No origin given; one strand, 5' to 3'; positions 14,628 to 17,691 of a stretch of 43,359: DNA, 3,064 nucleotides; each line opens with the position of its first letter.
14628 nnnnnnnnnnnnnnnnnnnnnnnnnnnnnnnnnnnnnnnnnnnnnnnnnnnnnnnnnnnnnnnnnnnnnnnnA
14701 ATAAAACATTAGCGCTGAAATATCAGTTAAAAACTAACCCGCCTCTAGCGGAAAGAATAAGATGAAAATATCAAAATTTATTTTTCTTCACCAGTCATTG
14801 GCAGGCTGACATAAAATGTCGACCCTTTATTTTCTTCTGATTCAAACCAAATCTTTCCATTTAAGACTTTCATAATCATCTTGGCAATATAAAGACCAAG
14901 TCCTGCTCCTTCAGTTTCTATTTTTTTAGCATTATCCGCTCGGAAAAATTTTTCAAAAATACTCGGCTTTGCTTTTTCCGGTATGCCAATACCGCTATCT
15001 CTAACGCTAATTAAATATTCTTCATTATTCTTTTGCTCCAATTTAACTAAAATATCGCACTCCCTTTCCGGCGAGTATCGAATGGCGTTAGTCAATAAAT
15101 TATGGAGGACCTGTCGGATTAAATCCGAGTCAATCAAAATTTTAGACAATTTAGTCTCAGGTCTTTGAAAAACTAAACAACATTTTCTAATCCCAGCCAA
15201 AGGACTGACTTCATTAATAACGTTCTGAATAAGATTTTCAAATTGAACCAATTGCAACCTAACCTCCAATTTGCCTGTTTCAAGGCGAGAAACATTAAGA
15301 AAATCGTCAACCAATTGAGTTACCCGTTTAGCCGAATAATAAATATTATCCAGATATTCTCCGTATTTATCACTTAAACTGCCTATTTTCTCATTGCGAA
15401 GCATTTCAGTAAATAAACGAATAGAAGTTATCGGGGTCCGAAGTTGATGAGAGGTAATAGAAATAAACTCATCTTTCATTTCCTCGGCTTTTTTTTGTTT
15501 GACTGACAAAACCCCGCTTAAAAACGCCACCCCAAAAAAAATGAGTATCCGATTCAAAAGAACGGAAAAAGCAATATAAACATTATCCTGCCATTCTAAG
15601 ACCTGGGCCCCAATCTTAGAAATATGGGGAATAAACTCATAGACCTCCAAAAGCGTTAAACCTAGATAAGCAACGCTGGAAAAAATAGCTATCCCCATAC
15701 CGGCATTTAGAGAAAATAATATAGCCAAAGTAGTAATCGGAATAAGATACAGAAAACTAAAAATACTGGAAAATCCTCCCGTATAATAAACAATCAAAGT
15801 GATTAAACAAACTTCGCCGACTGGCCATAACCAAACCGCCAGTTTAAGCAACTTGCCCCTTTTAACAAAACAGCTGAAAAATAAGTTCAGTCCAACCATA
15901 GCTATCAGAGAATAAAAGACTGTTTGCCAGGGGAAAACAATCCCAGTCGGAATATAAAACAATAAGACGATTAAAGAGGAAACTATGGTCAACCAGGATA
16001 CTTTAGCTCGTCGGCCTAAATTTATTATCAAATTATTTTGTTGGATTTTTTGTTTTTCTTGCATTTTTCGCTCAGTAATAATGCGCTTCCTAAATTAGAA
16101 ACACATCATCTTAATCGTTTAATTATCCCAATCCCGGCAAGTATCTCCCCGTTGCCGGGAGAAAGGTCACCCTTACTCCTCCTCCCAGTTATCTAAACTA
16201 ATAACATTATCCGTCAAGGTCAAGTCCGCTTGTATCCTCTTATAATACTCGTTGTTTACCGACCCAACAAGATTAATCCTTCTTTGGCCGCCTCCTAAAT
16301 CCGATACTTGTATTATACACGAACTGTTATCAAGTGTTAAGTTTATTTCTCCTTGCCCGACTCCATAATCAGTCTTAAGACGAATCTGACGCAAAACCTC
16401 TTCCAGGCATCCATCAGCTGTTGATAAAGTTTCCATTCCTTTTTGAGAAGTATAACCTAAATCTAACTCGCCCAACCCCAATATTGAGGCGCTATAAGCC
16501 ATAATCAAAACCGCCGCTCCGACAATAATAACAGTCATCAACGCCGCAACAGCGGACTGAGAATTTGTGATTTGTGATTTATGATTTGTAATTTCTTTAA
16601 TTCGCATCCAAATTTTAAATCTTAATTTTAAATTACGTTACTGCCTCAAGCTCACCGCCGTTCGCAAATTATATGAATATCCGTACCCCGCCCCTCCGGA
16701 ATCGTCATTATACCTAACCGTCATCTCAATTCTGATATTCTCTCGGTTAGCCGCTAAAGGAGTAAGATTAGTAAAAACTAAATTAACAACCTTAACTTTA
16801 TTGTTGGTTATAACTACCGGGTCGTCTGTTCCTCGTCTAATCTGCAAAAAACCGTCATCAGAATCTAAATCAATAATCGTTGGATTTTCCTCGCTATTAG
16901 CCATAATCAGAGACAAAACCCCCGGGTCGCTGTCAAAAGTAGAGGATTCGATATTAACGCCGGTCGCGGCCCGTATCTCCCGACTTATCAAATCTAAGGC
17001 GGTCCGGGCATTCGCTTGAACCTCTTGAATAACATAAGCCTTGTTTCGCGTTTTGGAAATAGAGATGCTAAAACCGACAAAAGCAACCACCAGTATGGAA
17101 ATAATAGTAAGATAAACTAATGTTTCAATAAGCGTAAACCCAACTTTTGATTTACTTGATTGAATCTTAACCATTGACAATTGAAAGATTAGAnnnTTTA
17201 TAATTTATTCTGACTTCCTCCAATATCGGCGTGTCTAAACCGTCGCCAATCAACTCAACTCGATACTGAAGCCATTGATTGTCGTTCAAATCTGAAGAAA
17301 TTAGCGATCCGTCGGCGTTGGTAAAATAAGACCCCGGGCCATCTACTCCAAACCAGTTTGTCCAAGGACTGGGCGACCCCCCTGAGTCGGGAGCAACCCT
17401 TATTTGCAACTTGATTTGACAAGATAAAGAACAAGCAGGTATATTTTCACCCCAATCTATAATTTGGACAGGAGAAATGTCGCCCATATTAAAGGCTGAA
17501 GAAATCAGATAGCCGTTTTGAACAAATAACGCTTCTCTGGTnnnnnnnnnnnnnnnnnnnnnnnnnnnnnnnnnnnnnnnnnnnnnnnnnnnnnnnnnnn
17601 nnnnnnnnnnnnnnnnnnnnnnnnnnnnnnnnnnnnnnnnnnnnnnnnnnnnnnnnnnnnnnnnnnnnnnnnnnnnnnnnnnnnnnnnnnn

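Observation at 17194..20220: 1008-aa pilin-headed double-propeller protein: candidate directly polymerised pilus tip adhesin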

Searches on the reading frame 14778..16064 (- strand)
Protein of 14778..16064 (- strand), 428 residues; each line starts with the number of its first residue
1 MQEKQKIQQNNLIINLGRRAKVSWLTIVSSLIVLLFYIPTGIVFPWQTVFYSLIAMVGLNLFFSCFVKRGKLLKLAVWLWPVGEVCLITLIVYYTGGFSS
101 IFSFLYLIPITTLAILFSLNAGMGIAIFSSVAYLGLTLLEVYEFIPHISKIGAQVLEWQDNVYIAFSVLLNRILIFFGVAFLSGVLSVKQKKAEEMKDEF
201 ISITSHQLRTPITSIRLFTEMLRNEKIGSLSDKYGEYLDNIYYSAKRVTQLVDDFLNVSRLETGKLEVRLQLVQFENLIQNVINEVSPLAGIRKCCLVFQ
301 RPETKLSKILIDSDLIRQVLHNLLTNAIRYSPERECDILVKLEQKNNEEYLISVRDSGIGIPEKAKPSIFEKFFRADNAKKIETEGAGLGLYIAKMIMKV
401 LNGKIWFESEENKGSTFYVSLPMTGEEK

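Call 5: search_protein_families(library=pfam, proteins=[window:14778-16064:-], max_evalue=0.01)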
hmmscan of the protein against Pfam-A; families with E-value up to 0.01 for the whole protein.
window:14778-16064:- (428 aa): 5 families
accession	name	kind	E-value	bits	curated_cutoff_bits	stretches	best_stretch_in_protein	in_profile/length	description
PF02518.31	HATPase_c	-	1.8e-29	102.8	26.4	1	312-424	2-110/111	Histidine kinase-, DNA gyrase B-, and HSP90-like ATPase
PF00512.31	HisKA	-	1.4e-19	70.4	26.9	1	196-264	1-66/66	His Kinase A (phospho-acceptor) domain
PF25323.1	6TM_PilS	-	2.2e-08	34.5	27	1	47-195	48-187/189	PilS-like transmembrane domain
PF14501.12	HATPase_c_5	-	0.0034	17.7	22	0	316-413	6-94/102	GHKL domain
PF13581.12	HATPase_c_2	-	0.0062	17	27.4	0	319-400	35-111/127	Histidine kinase-like ATPase domain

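Call 6: search_protein_families(library=ncbifam, proteins=[window:14778-16064:-], max_evalue=0.01)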
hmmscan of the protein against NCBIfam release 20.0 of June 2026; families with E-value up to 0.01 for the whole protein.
window:14778-16064:- (428 aa): 87 families (the best 25 are shown)
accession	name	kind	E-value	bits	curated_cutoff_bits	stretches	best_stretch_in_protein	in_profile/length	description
NF046044.1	PnpS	equivalog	1.7e-57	195.2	400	1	190-422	163-390/390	two-component system histidine kinase PnpS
NF033092.0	HK_WalK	equivalog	4.5e-55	187.3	725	1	188-423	363-594/594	cell wall metabolism sensor histidine kinase WalK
TIGR02966.1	phoR_proteo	equivalog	7.7e-49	166.5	334.2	1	191-420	108-332/333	phosphate regulon sensor histidine kinase PhoR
NF047874.1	MASE3_PAS_HK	subfamily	1.5e-46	159.5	560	1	189-424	390-626/655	MASE3 domain-containing sensor histidine kinase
NF041735.1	hist_kin_RppB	equivalog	3.5e-44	151.3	400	1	181-422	200-438/438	two-component system sensor histidine kinase RppB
NF033093.1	HK_VicK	exception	2.3e-43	148.5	680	1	140-424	147-436/448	cell wall metabolism sensor histidine kinase VicK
TIGR02956.1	TMAO_torS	equivalog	2.4e-43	148.4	676.5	1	191-424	458-683/967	TMAO reductase system sensor histidine kinase/response regulator TorS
NF041832.1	near_NosP_CTERM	subfamily_domain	1.1e-42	146.5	400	1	192-425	2-227/370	NahK/ErcS family hybrid sensor histidine kinase/response regulator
NF006800.0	PRK09303.1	equivalog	5.6e-41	140.8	342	1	195-424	149-378/383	histidine kinase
NF033091.0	HK_VanS_ACDEFG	equivalog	5.8e-41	140.5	400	1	190-422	67-293/293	vancomycin resistance histidine kinase VanS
NF045595.1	HK_scytonemin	equivalog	1.2e-40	139.6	865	1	190-423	408-635/637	scytonemin biosynthesis sensor histidine kinase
NF038297.2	hybrid_HK_HrmK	equivalog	9.5e-40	136.8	725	1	191-426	229-460/607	hybrid histidine kinase/response regulator HrmK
NF008302.0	PRK11091.1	equivalog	2.7e-39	135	838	1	191-423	277-505/779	aerobic respiration two-component sensor histidine kinase ArcB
NF041880.1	EPS_EpsF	equivalog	6.4e-39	133.8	900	1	191-422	268-492/492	response regulator EpsF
NF040691.1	MtrAB_MtrB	equivalog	3.4e-38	131.9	450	1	195-426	269-495/507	MtrAB system histidine kinase MtrB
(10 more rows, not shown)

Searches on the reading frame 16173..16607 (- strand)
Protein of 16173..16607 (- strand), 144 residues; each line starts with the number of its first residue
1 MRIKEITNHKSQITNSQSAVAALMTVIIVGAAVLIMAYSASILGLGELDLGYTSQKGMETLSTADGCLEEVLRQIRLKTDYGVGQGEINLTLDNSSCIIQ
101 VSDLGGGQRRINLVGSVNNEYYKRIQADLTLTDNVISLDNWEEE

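Call 5: search_protein_families(library=pfam, proteins=[window:16173-16607:-], max_evalue=0.01)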
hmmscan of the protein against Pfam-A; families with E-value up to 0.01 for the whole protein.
window:16173-16607:- (144 aa): 0 families

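Call 6: search_protein_families(library=ncbifam, proteins=[window:16173-16607:-], max_evalue=0.01)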
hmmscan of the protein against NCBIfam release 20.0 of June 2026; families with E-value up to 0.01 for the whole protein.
window:16173-16607:- (144 aa): 0 families

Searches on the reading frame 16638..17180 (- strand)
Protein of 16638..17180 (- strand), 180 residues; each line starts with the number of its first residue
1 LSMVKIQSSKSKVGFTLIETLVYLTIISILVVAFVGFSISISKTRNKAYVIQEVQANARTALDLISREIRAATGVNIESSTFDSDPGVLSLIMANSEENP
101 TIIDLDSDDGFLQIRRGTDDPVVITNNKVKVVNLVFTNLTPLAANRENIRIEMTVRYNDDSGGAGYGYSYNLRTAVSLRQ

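Call 5: search_protein_families(library=pfam, proteins=[window:16638-17180:-], max_evalue=0.01)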
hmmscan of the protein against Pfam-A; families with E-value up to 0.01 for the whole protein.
window:16638-17180:- (180 aa): 1 family
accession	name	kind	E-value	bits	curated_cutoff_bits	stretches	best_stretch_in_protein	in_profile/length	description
PF07963.17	N_methyl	-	4.8e-05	23.2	21.2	1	14-33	6-25/27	Prokaryotic N-terminal methylation motif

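Call 6: search_protein_families(library=ncbifam, proteins=[window:16638-17180:-], max_evalue=0.01)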
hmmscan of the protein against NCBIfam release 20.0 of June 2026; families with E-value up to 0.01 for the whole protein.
window:16638-17180:- (180 aa): 9 families
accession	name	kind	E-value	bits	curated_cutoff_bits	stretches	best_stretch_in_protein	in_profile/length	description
TIGR02599.1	TIGR02599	subfamily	7.5e-07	28.7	256.5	1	14-73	1-60/361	Verru_Chthon cassette protein C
NF038304.1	EPS_HpsC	equivalog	1.3e-06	28.2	200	1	6-72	14-80/318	hormogonium polysaccharide secretion pseudopilin HpsC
NF041002.1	pilin_ComGF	equivalog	2.7e-05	24.4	80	1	14-78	3-64/139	competence type IV pilus minor pilin ComGF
TIGR02600.1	Verru_Chthon_A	subfamily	9.2e-05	20.5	332.3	1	14-98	1-85/1296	Verru_Chthon cassette protein A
NF040999.1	pilin_ComGC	equivalog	0.00011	22.4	75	1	14-35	3-24/84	competence type IV pilus major pilin ComGC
NF040982.1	ComGD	equivalog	0.00017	22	70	1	14-58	3-47/139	competence type IV pilus minor pilin ComGD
NF041013.1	T4P_ComGE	equivalog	0.00019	21.5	49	1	11-63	2-54/83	competence type IV pilus minor pilin ComGE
NF007800.0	PRK10506.1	equivalog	0.0019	18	158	1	8-33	4-29/163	prepilin peptidase-dependent protein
NF038303.1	EPS_HpsB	equivalog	0.0049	16.9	150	1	12-72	2-63/211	hormogonium polysaccharide secretion pseudopilin HpsB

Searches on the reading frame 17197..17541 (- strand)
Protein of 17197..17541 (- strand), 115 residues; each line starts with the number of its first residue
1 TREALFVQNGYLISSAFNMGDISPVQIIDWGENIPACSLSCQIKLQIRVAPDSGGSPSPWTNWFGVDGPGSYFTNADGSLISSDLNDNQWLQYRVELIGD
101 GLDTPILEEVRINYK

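Call 57: search_solved_structures(query=A3, max_evalue=10, show_alignments=2)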
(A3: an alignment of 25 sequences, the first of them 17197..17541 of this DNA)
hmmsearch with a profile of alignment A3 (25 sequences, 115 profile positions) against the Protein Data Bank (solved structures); distinct sequences matched with E-value up to 10: 0.

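Call 58: search_protein_families(library=pfam, alignment_id=A3, max_evalue=1)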
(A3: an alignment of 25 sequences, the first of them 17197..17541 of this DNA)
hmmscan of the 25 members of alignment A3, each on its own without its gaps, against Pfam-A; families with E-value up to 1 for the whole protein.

A. member 1, window:17197-17541:- (115 aa): 0 families

B. families by the number of members that match (of 25 scanned): 4 families
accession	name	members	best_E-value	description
PF20844.2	PCF11_RFEG_rpt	1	0.0066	Pre-mRNA cleavage complex 2 protein Pcf11, RFEGP repeat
PF16556.11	IL17R_fnIII_D1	1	0.011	Interleukin-17 receptor, fibronectin-III-like domain 1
PF22358.2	MfA4_C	1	0.056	Minor fimbrium tip subunit MfA4, C-terminal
PF22289.1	DmmA-like_C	1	0.18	Dimethylamine monooxygenase subunit DmmA-like, C-terminal domain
